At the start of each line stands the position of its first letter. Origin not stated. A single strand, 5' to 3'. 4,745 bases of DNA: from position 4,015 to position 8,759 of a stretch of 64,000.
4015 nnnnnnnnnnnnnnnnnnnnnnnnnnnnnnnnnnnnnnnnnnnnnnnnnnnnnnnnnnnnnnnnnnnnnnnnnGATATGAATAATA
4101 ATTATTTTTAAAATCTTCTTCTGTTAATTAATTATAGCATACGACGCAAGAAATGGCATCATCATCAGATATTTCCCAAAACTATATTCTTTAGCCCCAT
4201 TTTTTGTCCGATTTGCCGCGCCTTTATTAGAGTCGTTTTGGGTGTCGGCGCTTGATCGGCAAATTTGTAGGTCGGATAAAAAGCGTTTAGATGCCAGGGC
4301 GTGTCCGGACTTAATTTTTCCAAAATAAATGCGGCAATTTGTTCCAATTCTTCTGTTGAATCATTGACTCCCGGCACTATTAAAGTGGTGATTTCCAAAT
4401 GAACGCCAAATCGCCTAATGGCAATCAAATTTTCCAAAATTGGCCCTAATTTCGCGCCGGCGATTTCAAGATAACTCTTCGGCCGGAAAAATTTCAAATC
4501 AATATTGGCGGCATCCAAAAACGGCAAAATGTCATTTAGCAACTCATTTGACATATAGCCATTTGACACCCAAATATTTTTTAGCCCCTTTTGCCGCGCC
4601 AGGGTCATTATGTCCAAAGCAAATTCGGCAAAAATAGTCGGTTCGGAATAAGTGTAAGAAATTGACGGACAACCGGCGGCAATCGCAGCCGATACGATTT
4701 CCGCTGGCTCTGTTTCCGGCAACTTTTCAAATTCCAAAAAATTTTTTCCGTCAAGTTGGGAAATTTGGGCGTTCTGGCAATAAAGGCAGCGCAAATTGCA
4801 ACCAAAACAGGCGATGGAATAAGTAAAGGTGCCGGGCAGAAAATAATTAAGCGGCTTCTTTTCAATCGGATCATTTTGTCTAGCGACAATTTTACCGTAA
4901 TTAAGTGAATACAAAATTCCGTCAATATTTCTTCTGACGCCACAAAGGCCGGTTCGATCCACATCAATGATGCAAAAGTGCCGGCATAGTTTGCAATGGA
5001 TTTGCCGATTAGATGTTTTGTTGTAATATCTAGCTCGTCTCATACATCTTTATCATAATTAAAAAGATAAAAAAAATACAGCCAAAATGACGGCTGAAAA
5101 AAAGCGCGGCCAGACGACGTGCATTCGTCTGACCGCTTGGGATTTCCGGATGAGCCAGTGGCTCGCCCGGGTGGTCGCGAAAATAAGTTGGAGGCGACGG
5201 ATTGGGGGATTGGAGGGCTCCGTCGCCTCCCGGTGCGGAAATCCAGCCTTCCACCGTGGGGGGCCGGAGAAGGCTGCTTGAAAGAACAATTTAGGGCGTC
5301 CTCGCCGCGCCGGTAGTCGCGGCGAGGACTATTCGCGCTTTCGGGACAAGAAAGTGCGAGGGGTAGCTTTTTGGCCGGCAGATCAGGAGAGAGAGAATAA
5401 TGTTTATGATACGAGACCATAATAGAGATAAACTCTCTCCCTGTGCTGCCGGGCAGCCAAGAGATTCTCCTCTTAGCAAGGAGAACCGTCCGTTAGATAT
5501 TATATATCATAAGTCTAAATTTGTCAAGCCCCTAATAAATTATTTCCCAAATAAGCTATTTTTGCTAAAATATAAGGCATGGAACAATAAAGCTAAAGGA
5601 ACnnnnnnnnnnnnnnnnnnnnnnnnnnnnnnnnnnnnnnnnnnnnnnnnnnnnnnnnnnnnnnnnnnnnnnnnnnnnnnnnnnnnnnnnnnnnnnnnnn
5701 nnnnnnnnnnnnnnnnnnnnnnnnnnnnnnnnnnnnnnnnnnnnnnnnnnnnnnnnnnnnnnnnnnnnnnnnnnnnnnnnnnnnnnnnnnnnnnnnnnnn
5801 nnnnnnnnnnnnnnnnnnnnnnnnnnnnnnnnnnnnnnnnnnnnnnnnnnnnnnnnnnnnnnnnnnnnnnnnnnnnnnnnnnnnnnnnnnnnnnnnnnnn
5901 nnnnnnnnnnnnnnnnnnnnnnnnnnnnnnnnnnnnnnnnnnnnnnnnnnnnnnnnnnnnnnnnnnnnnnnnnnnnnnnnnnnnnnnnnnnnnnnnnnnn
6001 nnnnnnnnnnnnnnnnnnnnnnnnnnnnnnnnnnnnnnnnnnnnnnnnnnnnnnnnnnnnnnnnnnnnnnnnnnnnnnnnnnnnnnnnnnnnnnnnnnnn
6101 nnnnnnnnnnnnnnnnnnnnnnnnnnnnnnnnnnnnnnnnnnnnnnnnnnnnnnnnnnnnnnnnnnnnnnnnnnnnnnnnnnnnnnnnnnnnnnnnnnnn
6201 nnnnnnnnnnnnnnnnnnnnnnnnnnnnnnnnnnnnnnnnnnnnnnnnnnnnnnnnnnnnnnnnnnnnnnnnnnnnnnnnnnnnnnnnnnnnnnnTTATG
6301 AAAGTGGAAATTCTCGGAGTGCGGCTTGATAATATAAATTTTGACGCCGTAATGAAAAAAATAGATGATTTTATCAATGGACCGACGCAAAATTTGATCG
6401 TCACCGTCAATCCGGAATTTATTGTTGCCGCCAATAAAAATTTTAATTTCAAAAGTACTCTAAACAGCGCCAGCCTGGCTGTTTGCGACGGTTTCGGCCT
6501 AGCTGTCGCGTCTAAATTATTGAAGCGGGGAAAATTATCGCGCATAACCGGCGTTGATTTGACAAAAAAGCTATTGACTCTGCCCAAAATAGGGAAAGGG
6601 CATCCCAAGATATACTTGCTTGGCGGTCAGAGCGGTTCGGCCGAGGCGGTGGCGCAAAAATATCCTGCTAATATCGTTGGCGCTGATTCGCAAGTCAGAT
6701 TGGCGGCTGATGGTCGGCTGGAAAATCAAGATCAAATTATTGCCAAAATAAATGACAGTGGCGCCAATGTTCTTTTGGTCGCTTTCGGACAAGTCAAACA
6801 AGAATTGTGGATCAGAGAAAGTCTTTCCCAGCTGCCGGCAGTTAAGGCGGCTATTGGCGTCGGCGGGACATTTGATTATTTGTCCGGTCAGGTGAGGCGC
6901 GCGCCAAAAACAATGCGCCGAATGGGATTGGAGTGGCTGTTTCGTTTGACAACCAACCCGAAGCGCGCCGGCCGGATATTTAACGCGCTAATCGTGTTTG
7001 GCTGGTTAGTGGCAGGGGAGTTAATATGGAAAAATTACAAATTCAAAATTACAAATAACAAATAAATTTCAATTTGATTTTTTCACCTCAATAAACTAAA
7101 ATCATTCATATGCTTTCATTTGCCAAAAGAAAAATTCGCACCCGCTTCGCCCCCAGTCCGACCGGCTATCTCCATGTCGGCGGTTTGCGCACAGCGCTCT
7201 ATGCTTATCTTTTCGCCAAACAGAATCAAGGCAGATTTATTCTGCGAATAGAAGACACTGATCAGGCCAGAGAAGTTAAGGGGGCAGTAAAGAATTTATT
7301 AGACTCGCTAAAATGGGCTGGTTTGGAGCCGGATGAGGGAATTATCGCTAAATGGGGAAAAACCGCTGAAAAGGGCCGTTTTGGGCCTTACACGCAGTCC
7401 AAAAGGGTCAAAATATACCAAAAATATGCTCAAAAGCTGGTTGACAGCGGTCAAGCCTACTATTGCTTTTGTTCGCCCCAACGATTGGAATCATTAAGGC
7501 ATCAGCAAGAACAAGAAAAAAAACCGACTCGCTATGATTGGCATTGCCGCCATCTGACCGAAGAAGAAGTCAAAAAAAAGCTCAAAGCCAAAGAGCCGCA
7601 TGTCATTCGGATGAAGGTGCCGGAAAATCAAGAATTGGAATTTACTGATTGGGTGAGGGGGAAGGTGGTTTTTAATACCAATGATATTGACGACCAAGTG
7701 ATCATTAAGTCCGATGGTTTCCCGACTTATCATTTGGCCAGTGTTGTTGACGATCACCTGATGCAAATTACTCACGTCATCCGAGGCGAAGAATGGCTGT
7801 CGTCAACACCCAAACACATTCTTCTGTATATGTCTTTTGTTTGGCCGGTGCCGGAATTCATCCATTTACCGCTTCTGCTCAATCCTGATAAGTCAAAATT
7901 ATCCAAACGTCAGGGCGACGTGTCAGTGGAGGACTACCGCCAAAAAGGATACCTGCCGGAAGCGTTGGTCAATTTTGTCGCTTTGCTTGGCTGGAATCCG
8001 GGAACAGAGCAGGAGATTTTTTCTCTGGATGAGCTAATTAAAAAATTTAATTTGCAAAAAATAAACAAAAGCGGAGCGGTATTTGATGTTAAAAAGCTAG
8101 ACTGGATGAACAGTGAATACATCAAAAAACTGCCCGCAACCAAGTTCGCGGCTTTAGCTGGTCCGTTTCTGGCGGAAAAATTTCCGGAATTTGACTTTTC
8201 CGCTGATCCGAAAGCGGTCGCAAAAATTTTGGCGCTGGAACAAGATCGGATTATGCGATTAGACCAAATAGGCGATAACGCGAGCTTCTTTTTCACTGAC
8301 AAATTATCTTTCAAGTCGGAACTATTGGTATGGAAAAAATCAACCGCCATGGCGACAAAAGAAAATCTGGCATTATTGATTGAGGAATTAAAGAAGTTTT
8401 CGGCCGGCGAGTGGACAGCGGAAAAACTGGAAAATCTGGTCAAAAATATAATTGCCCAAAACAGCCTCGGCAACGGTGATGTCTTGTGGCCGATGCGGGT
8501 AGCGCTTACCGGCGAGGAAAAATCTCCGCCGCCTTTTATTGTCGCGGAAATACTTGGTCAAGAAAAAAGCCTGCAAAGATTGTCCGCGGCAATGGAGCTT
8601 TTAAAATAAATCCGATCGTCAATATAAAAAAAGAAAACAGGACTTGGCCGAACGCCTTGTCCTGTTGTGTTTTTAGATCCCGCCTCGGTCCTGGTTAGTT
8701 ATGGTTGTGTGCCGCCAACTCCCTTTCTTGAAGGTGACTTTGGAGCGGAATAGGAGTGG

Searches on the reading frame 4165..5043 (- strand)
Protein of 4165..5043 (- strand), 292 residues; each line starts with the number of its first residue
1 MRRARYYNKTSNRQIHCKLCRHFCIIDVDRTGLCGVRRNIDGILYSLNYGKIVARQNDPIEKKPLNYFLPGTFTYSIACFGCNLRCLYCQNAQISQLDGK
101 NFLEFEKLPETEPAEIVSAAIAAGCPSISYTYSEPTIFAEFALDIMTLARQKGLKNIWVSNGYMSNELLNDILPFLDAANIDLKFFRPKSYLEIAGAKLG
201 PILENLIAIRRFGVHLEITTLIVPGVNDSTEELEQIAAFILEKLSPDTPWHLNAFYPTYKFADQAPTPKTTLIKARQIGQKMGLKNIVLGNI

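Call 51: search_protein_families(library=pfam, proteins=[window:4165-5043:-], max_evalue=0.00001)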
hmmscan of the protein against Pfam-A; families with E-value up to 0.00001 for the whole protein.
window:4165-5043:- (292 aa): 2 families
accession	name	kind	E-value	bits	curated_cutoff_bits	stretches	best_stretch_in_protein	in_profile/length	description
PF04055.27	Radical_SAM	-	2.7e-17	63.9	29.5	1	80-235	5-161/166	Radical SAM superfamily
PF13353.11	Fer4_12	-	2.4e-06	28.3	22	1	79-185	12-117/137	4Fe-4S single cluster domain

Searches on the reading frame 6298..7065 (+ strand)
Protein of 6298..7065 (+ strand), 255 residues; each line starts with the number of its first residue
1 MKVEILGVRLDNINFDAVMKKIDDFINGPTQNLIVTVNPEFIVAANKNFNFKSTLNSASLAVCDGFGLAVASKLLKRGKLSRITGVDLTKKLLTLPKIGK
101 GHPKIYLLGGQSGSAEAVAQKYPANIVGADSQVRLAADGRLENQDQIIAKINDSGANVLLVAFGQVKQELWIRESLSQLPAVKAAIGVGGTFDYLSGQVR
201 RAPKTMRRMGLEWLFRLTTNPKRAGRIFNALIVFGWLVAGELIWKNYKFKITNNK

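Call 51: search_protein_families(library=pfam, proteins=[window:6298-7065:+], max_evalue=0.00001)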
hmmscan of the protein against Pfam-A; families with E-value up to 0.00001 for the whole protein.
window:6298-7065:+ (255 aa): 1 family
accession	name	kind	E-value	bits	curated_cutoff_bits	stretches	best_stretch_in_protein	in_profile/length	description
PF03808.19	Glyco_tran_WecG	-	8.1e-44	149.8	27.4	1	58-227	1-167/168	Glycosyl transferase WecG/TagA/CpsF family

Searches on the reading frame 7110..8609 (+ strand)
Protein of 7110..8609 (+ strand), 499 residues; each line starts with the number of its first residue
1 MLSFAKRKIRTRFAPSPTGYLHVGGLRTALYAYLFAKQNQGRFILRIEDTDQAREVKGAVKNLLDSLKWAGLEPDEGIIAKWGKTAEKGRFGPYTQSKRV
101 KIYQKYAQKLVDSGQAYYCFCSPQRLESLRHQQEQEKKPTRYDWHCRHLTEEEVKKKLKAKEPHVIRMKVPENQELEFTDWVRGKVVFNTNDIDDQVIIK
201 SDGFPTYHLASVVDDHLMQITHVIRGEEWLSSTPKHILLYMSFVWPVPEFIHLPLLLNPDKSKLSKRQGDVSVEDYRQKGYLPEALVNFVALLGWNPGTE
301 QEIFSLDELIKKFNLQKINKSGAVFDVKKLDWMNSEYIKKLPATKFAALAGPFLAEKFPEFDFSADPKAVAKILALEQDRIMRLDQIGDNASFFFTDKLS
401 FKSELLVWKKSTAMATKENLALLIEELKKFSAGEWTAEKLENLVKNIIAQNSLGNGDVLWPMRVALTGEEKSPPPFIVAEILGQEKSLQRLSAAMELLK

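Call 51: search_protein_families(library=pfam, proteins=[window:7110-8609:+], max_evalue=0.00001)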
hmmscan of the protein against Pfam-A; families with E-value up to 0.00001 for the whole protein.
window:7110-8609:+ (499 aa): 2 families
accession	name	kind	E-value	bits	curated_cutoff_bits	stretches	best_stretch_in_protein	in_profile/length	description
PF00749.27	tRNA-synt_1c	-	9.1e-116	386.6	23.4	1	8-332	1-314/314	tRNA synthetases class I (E and Q), catalytic domain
PF19269.4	Anticodon_2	-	3.6e-30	105.7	23.6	1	346-494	2-140/141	Anticodon binding domain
